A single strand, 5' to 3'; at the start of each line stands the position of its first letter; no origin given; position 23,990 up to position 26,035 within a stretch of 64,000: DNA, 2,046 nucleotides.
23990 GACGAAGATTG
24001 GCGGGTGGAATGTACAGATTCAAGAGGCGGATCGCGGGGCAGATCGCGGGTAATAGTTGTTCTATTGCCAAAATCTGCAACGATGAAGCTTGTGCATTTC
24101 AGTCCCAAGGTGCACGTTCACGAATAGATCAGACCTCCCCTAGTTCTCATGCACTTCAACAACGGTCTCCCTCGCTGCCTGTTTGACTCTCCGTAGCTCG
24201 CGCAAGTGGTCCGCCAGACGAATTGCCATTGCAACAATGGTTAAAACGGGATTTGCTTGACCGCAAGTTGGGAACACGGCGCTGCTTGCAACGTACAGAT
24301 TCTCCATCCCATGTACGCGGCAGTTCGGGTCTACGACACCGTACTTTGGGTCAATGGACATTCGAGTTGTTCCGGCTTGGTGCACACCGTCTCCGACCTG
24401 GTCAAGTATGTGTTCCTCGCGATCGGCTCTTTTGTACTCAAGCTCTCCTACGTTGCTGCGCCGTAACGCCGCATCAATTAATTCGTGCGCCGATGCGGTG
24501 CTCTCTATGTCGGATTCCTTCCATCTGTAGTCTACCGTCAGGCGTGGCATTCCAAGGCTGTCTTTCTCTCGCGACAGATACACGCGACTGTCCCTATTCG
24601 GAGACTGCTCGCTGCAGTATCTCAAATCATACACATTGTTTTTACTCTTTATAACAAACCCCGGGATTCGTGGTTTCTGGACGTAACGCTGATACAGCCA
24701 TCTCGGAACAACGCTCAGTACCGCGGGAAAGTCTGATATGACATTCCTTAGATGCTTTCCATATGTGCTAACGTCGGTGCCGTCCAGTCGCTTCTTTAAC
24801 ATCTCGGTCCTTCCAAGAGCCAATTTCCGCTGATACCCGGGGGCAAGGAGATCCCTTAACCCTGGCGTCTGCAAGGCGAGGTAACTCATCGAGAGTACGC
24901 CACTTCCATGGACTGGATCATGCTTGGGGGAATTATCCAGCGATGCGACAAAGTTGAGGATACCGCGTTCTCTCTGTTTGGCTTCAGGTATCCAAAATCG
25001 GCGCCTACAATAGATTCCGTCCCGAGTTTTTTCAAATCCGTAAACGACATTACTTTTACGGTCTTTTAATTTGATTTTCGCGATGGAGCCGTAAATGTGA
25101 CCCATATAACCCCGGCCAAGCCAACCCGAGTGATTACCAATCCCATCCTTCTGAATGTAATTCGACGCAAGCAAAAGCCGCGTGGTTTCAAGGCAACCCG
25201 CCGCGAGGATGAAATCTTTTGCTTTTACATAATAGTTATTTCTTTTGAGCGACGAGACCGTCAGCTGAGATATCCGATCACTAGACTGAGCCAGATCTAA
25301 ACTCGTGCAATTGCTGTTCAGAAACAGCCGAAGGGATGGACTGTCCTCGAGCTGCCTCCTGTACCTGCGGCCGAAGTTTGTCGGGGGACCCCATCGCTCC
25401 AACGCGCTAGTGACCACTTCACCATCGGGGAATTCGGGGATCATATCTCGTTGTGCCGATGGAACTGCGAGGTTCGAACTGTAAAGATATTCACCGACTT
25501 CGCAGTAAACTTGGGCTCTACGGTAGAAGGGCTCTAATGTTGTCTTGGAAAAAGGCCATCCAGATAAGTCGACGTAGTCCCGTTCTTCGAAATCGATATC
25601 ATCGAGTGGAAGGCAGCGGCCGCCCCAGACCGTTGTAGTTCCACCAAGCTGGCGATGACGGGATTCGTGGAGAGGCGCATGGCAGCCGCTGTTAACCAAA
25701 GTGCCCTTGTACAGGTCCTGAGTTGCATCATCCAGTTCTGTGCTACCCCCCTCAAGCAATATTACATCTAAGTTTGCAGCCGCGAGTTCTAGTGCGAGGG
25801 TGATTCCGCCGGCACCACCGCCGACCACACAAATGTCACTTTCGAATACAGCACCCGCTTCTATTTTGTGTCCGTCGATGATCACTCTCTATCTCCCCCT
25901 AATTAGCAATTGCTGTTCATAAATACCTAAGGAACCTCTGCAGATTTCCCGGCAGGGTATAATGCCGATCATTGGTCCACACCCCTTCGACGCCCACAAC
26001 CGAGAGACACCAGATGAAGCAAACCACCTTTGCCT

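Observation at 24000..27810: AT-richer islet: GMC oxidoreductase + dead IS5 + two tiny membrane ORFs, bounded on the left by repeat copy C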

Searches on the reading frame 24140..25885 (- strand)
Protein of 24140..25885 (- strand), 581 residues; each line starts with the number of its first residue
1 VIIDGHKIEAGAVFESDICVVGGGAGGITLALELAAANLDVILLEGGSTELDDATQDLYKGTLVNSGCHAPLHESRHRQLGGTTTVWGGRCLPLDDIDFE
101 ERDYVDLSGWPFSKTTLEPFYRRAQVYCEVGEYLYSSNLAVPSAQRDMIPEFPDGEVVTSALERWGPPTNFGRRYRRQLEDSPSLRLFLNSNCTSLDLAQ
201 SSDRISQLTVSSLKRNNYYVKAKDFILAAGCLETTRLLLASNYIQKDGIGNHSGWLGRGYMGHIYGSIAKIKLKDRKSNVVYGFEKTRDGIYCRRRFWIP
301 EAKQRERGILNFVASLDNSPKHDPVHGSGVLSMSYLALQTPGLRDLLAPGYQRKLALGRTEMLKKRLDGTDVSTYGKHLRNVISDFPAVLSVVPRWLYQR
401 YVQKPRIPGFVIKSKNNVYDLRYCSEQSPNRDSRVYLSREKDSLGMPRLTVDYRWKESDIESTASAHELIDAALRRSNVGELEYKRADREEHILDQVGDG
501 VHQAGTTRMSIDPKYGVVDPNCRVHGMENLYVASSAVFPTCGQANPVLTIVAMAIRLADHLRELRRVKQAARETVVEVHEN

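Call 7: search_protein_families(library=pfam, proteins=[window:24140-25885:-], max_evalue=0.01)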
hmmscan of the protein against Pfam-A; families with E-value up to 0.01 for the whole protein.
window:24140-25885:- (581 aa): 7 families
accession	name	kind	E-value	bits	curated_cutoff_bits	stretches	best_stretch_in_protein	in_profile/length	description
PF05199.19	GMC_oxred_C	-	7.6e-29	101.5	24.6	1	429-554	1-139/139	GMC oxidoreductase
PF01266.30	DAO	-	9.9e-07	29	27.9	1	17-230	1-203/353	FAD dependent oxidoreductase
PF07992.20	Pyr_redox_2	-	5.2e-05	23.3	26.1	1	17-67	2-45/291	Pyridine nucleotide-disulphide oxidoreductase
PF00890.30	FAD_binding_2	-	0.0009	19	20.4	1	17-48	1-32/414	FAD binding domain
PF01946.23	Thi4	-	0.0047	16.6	26.2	0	13-45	15-48/235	Thi4 family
PF12831.13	FAD_oxidored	-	0.0062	16.3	27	0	17-45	1-29/416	FAD dependent oxidoreductase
PF13450.12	NAD_binding_8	-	0.0066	17.1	21.9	0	20-47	1-28/68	NAD(P)-binding Rossmann-like domain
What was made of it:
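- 24140..25885 (-): Intact orphan GMC-family FAD oxidoreductase gene (581 aa, GTG start, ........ ribosome-binding site). It is low-GC foreign DNA. Pfam GMC_oxred_C scores 101.5 bits (cut-off 24.6) and DAO 29.0 bits (call 7).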

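Call 8: search_protein_families(library=ncbifam, proteins=[window:24140-25885:-], max_evalue=0.01)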
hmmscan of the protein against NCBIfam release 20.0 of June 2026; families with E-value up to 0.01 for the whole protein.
window:24140-25885:- (581 aa): 15 families
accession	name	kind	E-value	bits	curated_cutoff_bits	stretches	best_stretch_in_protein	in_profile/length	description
TIGR02462.1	pyranose_ox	equivalog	8e-21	74.5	544.9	2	418-560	405-542/548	pyranose oxidase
TIGR03970.1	mycofact_MftG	equivalog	1.1e-15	57.6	387.45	1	442-561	364-486/487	mycofactocin dehydrogenase MftG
NF002550.0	PRK02106.1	subfamily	2.7e-13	49.3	605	1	490-576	461-548/563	choline dehydrogenase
NF038210.1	GMC_mycofac_3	equivalog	1.2e-12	47.4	300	2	19-101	2-91/418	mycofactocin system GMC family oxidoreductase MftG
TIGR04542.1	GMC_mycofac_2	equivalog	1.4e-11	44.1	400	1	495-561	364-425/425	mycofactocin system GMC family oxidoreductase MftG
TIGR01810.1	betA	equivalog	4.9e-09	35.4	732.1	1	491-562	455-527/532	choline dehydrogenase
NF058674.1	CholsOxChoxAB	equivalog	4.4e-08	32.1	850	1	493-559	464-530/535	cholesterol oxidase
NF050086.1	pipecolate_AmaA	exception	0.00054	18.7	600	1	15-71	25-78/425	L-pipecolate oxidase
NF006593.0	PRK09126.1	equivalog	0.00066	18.6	420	1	15-52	4-42/393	5-demethoxyubiquinol-8 5-hydroxylase UbiM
NF005612.0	PRK07364.1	equivalog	0.0013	17.3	487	1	14-59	17-62/415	FAD-dependent hydroxylase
TIGR01790.1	carotene-cycl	subfamily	0.0026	17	209.5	1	17-63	1-47/387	lycopene cyclase family protein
NF004833.1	PRK06185.1-1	subfamily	0.0043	15.8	488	1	17-54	4-41/403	FAD-dependent oxidoreductase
NF004835.0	PRK06185.1-4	equivalog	0.0059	15.4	601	1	12-54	7-49/411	FAD-dependent oxidoreductase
NF004834.1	PRK06185.1-3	subfamily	0.0068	15.2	500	0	15-46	7-38/420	FAD-dependent oxidoreductase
TIGR00292.1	TIGR00292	equivalog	0.0094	15.2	148.3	0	13-45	19-51/254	sulfide-dependent adenosine diphosphate thiazole synthase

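Call 15: find_encoding_contigs(protein=window:24140-25885:-, flank=10000, max_places=10)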
Protein window:24140-25885:- (581 aa): 13 contigs read that carry it; 7 places shown.
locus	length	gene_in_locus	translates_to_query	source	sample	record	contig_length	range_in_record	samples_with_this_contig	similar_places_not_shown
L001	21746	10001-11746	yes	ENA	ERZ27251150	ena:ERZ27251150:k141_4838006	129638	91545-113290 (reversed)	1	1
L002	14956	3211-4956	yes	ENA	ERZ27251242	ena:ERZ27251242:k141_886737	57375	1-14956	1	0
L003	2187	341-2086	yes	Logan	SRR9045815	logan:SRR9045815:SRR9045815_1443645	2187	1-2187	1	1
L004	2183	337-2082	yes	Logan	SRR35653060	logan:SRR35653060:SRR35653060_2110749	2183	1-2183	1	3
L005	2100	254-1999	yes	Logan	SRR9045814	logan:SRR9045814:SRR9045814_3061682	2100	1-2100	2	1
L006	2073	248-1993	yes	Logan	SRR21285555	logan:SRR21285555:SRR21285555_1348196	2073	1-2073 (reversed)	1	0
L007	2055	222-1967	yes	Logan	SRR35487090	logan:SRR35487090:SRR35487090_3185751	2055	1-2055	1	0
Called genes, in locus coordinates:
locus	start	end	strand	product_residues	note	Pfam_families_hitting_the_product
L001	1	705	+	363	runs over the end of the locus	PF25919:BSH_CusB (faint), PF25917:BSH_RND, PF25973:BSH_CzcB (weak), PF25944:Beta-barrel_RND, PF25954:Beta-barrel_RND_2, PF25967:RND-MFP_C, PF25989:YknX_C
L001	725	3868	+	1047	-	PF00873:ACR_tran, PF03176:MMPL (weak)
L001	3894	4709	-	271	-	PF00528:BPD_transp_1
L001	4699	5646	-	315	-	PF00528:BPD_transp_1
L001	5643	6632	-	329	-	PF00005:ABC_tran, PF13304:AAA_21 (faint), PF08402:TOBE_2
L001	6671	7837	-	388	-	PF01547:SBP_bac_1, PF13416:SBP_bac_8, PF13343:SBP_bac_6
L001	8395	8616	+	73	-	-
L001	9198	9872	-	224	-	PF05598:DUF772, PF01609:DDE_Tnp_1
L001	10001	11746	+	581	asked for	PF01266:DAO (weak), PF05199:GMC_oxred_C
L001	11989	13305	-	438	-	PF00464:SHMT, PF00155:Aminotran_1_2, PF01212:Beta_elim_lyase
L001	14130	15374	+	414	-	PF00005:ABC_tran, PF08402:TOBE_2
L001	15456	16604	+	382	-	PF01547:SBP_bac_1, PF13416:SBP_bac_8, PF13343:SBP_bac_6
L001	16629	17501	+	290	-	PF00528:BPD_transp_1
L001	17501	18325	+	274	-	PF00528:BPD_transp_1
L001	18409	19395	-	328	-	PF11860:Muramidase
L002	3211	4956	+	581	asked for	PF01266:DAO (weak), PF05199:GMC_oxred_C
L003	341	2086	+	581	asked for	PF01266:DAO (weak), PF05199:GMC_oxred_C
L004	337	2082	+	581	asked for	PF01266:DAO (weak), PF05199:GMC_oxred_C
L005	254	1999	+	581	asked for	PF01266:DAO (weak), PF05199:GMC_oxred_C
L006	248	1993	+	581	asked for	PF01266:DAO (weak), PF05199:GMC_oxred_C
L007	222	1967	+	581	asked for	PF01266:DAO (weak), PF05199:GMC_oxred_C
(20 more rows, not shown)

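Call 17: find_homologous_proteins(query=window:24140-25885:-, max_evalue=1e-10)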
Query window:24140-25885:- (581 aa): 1073 proteins with E <= 1e-10 among 8000 candidates; the best 120 are listed.
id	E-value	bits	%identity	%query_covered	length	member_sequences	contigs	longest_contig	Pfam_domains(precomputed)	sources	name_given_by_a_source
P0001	0.0e+0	1339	100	100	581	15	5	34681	PF01266.31,PF05199.20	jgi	jgi:choline dehydrogenase-like flavoprotein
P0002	3.0e-192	658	51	98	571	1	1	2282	PF01266.31,PF07992.21,PF05199.20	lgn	-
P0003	1.4e-190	653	52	97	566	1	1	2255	PF07992.21,PF05199.20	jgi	jgi:choline dehydrogenase-like flavoprotein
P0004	3.8e-186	638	52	97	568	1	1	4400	PF01266.31,PF00890.31,PF07992.21,PF05199.20,PF00732.26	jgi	-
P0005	1.3e-185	636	51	97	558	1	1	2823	PF01266.31,PF00890.31,PF07992.21,PF05199.20,PF01134.29,PF01494.26,PF12831.14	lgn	-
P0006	1.2e-184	633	50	97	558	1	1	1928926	PF01946.24,PF01266.31,PF13450.13,PF00890.31,PF07992.21,PF05834.19,PF05199.20,PF01494.26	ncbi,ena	-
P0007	5.1e-183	628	52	97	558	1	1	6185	PF01946.24,PF01266.31,PF00890.31,PF07992.21,PF05199.20,PF01134.29,PF01494.26,PF12831.14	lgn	-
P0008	1.3e-182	627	50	97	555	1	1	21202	PF01266.31,PF00890.31,PF07992.21,PF05199.20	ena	-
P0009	4.1e-181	622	50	97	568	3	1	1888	PF01946.24,PF01266.31,PF00890.31,PF05199.20,PF12831.14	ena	-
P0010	3.6e-180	618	50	97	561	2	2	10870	PF01266.31,PF00890.31,PF07992.21,PF03486.21,PF05199.20,PF01494.26,PF12831.14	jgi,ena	-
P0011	4.2e-179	615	50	97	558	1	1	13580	PF01266.31,PF00890.31,PF07992.21,PF05199.20,PF01134.29,PF01494.26,PF12831.14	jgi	jgi:choline dehydrogenase-like flavoprotein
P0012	7.1e-179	614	48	97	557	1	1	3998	PF01266.31,PF00890.31,PF07992.21,PF05199.20,PF00732.26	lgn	-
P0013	1.3e-178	613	51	97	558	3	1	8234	PF01266.31,PF00890.31,PF07992.21,PF05834.19,PF05199.20,PF12831.14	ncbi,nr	ncbi:MAG TPA: GMC family oxidoreductase [Cyclobacteriaceae bacterium]|nr:GMC family oxidoreductase [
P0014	2.0e-178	613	50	94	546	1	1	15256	PF01266.31,PF13450.13,PF00890.31,PF07992.21,PF03486.21,PF05199.20,PF01494.26,PF12831.14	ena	-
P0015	3.4e-178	612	49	97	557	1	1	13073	PF01266.31,PF05199.20,PF01494.26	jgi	jgi:choline dehydrogenase-like flavoprotein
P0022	2.9e-167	576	47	97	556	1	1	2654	PF01266.31,PF00890.31,PF07992.21,PF05199.20,PF00732.26,PF01494.26,PF12831.14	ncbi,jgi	-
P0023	9.6e-166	571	49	97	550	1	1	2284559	PF01266.31,PF05199.20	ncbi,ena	-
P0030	8.1e-159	548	47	97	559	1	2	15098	PF01266.31,PF00890.31,PF07992.21,PF05199.20,PF01494.26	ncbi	-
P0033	1.7e-157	544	45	97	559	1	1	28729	PF01266.31,PF00890.31,PF07992.21,PF05199.20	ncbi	-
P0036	5.1e-157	542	46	97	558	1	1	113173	PF01266.31,PF00890.31,PF07992.21,PF05199.20,PF01494.26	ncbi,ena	-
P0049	5.0e-151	522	46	97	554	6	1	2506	PF01266.31,PF00890.31,PF07992.21,PF05199.20,PF12831.14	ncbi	-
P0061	3.3e-147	510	45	97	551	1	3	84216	PF05199.20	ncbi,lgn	-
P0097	2.6e-137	477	42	97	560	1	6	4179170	PF05199.20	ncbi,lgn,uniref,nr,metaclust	ncbi:GMC oxidoreductase [Halothece sp. PCC 7418]|uniref:GMC oxidoreductase n=1 Tax=Halothece sp. (st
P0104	6.7e-136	472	41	97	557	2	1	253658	PF01266.31,PF00890.31,PF07992.21,PF05199.20,PF01494.26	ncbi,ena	-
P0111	4.9e-135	469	44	97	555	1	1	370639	PF01266.31,PF13450.13,PF00890.31,PF07992.21,PF05199.20,PF01494.26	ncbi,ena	-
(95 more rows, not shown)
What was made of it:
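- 24140..25885 (-): The best non-self homologue is 51-52% identical (call 17).
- Its closest relatives are 52% identical and scattered across phyla (call 17).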

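Call 25: search_solved_structures(query=window:24140-25885:-, max_evalue=0.001)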
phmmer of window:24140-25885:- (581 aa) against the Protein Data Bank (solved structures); distinct sequences matched with E-value up to 0.001: 60.
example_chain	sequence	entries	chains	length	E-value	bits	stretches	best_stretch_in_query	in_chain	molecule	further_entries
6a2u_B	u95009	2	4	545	2.5e-20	75.8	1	428-563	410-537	Glucose dehydrogenase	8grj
8hdd_A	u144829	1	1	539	2.6e-20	75.7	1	428-562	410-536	Glucose dehydrogenase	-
8k6k_A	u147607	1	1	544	1.6e-15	59.9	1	424-561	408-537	Fructose dehydrogenase (N1146A) large subunit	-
8xcm_A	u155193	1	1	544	2.6e-15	59.2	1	424-561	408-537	Fructose dehydrogenase large subunit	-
7w2j_A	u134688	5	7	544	3.6e-15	58.7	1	424-561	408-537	Fructose dehydrogenase large subunit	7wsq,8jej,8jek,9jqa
8k6j_A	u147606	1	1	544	2.4e-14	56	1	424-561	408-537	Fructose dehydrogenase (H1147A) large subunit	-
8xcn_A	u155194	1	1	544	4.6e-14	55.1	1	424-561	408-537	Fructose dehydrogenase large subunit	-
8qve_A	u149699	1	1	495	3e-11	45.8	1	423-562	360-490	Pyranose oxidase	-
7qf8_A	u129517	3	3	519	2.6e-10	42.7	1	423-562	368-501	GMC oxidoreductase family protein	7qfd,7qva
9fl2_A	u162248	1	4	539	3.3e-10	42.4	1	441-561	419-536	pyranose oxidase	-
3k4c_A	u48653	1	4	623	4.8e-10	41.8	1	418-563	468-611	Pyranose 2-oxidase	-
2f5v_A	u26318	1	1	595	1.2e-09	40.5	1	418-563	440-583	Pyranose 2-oxidase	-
4mok_A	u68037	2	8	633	1.2e-09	40.5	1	418-563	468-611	Pyranose 2-oxidase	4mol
3fdy_A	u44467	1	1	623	1.3e-09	40.4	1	418-563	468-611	Pyranose oxidase (Pyranose 2-oxidase)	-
3bg7_A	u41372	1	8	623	1.3e-09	40.4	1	418-563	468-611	Pyranose oxidase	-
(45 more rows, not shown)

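Call 26: list_cluster_members(proteins=[P0006, P0023, P0022, P0030, P0033, P0036, P0049, P0061, P0104, P0111])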
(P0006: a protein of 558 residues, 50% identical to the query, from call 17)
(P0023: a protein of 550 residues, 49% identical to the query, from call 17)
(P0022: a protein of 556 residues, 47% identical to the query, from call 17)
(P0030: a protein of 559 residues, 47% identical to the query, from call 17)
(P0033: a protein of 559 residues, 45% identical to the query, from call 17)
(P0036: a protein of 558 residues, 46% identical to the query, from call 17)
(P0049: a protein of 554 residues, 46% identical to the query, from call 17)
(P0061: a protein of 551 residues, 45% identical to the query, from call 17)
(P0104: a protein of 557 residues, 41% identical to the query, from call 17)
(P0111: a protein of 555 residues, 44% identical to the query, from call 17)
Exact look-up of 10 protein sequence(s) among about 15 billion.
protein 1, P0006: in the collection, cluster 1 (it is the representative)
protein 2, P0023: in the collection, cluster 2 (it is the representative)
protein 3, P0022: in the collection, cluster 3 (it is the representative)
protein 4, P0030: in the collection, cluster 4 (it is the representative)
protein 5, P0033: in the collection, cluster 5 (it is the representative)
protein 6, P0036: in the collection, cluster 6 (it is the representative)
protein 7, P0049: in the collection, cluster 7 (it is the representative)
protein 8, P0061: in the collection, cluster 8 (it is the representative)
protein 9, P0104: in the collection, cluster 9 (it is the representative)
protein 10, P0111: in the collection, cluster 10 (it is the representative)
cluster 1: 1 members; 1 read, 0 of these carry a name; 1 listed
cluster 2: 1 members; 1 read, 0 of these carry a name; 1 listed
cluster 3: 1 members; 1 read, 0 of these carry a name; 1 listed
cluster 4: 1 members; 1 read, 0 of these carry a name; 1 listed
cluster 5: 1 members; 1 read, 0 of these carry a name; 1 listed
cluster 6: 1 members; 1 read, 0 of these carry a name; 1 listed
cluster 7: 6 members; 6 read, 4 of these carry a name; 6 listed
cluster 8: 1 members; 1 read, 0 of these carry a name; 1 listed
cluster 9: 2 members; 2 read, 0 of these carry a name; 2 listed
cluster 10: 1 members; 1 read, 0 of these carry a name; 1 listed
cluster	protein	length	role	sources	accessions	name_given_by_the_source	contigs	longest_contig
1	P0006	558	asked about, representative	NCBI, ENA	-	-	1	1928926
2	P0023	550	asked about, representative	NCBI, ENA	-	-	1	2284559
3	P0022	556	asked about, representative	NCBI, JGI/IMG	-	-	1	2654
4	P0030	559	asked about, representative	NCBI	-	-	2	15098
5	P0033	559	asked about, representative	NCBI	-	-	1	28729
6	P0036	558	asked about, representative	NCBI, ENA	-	-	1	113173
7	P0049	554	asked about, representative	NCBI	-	-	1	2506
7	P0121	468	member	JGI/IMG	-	hypothetical protein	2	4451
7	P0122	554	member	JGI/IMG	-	choline dehydrogenase-like flavoprotein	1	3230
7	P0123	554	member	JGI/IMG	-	choline dehydrogenase-like flavoprotein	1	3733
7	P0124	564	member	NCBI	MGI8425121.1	MAG: GMC oxidoreductase [Actinomycetota bacterium]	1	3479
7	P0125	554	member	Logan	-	-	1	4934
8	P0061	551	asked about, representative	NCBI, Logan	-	-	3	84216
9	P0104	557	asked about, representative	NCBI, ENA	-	-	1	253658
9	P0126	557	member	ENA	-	-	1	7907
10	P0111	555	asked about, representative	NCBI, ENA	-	-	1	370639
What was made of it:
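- On Horizontally acquired genomic island/islet: GMC best hit is 52%, scattered across phyla (calls 17, 26).
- Named homologues come from Cyclobacteriaceae, Gammaproteobacteria, Pyrinomonadaceae, Pedosphaera, Halothece, Pirellulales and Actinomycetota (calls 17, 26).
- Tried and rejected: list_cluster_members added one organism name (Actinomycetota, through cluster member P0124) and none for the ten GMC homologues asked about (call 26).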

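Call 27: find_encoding_contigs(protein=P0006, flank=6000, max_places=3)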
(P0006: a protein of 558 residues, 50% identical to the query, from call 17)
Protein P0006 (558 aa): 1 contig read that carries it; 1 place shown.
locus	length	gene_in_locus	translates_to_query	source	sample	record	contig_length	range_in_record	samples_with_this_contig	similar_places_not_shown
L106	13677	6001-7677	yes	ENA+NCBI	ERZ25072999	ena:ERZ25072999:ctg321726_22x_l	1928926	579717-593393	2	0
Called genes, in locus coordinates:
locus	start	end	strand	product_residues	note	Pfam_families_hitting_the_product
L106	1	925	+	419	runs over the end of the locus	PF13727:CoA_binding_3, PF02397:Bac_transf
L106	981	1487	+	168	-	PF01370:Epimerase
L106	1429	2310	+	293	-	PF03808:Glyco_tran_WecG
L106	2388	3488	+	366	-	PF01073:3Beta_HSD (weak), PF01370:Epimerase, PF02254:TrkA_N (faint), PF03435:Sacchrp_dh_NADP (weak), PF03721:UDPG_MGDP_dh_N (weak), PF04321:RmlD_sub_bind, PF13460:NAD_binding_10, PF16363:GDP_Man_Dehyd, +1 more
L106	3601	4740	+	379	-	PF13439:Glyco_transf_4, PF13579:Glyco_trans_4_4, PF20706:GT4-conflict, PF00534:Glycos_transf_1, PF13692:Glyco_trans_1_4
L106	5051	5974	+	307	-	PF00248:Aldo_ket_red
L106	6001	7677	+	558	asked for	PF00890:FAD_binding_2 (weak), PF01266:DAO, PF01494:FAD_binding_3 (weak), PF01946:Thi4 (faint), PF05834:Lycopene_cycl (weak), PF07992:Pyr_redox_2 (weak), PF13450:NAD_binding_8 (faint), PF05199:GMC_oxred_C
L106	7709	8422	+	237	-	PF01209:Ubie_methyltran (weak), PF13489:Methyltransf_23, PF13649:Methyltransf_25, PF13847:Methyltransf_31, PF08241:Methyltransf_11, PF08242:Methyltransf_12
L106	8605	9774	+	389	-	PF13692:Glyco_trans_1_4, PF00534:Glycos_transf_1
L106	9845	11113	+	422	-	-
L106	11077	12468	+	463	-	PF02223:Thymidylate_kin (faint)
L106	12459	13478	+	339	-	-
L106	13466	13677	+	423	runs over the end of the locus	PF00534:Glycos_transf_1, PF13692:Glyco_trans_1_4, PF13524:Glyco_trans_1_2 (weak)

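Call 28: find_encoding_contigs(protein=P0023, flank=6000, max_places=2)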
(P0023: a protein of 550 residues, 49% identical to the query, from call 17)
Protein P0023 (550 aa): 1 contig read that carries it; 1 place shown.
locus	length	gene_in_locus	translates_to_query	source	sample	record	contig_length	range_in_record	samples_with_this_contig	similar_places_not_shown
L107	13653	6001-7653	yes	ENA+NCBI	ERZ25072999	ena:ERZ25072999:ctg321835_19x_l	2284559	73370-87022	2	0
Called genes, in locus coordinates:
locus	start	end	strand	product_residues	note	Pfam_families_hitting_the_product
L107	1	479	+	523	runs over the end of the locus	PF02706:Wzz (weak), PF13807:GNVR (weak)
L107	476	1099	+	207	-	PF01656:CbiA (weak), PF10609:ParA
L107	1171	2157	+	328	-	PF00535:Glycos_transf_2, PF10111:Glyco_tranf_2_2, PF13641:Glyco_tranf_2_3, PF13506:Glyco_transf_21, PF13632:Glyco_trans_2_3 (weak)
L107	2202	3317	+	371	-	PF13439:Glyco_transf_4, PF13579:Glyco_trans_4_4 (faint), PF00534:Glycos_transf_1, PF13692:Glyco_trans_1_4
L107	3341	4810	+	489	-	PF02310:B12-binding, PF04055:Radical_SAM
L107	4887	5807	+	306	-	PF00248:Aldo_ket_red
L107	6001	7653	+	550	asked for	PF01266:DAO, PF05199:GMC_oxred_C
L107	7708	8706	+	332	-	PF01073:3Beta_HSD, PF01370:Epimerase, PF02719:Polysacc_synt_2 (faint), PF04321:RmlD_sub_bind (faint), PF07993:NAD_binding_4 (faint), PF16363:GDP_Man_Dehyd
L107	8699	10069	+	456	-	PF04932:Wzy_C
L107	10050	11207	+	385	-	PF13524:Glyco_trans_1_2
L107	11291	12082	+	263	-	PF05401:NodS (weak), PF13489:Methyltransf_23, PF08241:Methyltransf_11, PF08242:Methyltransf_12 (weak), PF13649:Methyltransf_25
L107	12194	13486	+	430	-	PF01943:Polysacc_synt, PF13440:Polysacc_synt_3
